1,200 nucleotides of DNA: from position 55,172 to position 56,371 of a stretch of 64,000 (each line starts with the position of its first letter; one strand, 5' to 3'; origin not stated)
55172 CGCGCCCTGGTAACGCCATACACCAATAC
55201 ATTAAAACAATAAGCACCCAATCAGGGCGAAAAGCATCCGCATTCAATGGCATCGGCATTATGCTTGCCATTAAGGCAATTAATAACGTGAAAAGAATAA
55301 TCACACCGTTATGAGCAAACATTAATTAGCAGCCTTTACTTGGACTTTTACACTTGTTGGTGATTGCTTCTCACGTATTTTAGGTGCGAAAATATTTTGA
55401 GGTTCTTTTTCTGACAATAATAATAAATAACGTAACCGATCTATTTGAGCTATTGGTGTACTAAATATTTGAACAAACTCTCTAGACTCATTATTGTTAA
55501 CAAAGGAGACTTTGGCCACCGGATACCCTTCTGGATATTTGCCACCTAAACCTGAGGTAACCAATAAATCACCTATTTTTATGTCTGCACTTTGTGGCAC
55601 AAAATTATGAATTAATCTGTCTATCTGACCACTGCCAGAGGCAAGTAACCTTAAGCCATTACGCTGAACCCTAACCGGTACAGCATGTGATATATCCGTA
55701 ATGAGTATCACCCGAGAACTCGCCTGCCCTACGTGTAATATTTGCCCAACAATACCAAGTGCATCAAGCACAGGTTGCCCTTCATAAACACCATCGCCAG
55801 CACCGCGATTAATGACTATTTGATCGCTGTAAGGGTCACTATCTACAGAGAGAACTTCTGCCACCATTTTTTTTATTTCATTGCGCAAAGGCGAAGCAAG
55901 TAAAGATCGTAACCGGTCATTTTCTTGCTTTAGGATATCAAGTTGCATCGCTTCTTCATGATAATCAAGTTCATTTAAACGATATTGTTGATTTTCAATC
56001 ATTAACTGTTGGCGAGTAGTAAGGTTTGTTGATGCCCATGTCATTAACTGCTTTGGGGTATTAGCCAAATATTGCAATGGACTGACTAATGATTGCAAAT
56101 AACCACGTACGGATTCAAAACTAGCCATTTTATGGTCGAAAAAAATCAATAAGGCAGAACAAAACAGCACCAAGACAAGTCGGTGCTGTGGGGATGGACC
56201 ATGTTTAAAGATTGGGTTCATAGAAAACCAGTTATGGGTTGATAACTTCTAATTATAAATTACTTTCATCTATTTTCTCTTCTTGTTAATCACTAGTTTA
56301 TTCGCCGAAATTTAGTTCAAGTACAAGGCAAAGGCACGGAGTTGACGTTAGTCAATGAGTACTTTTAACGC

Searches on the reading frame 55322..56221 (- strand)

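Call 70: search_protein_families(library=pfam, proteins=[window:55322-56221:-], max_evalue=0.00001)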
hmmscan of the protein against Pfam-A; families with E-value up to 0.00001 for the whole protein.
window:55322-56221:- (299 aa): 1 family
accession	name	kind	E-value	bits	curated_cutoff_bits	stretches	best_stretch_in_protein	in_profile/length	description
PF04085.20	MreC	-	1e-40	139.3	28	1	123-269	1-146/147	Rod shape-determining protein MreC, barrel core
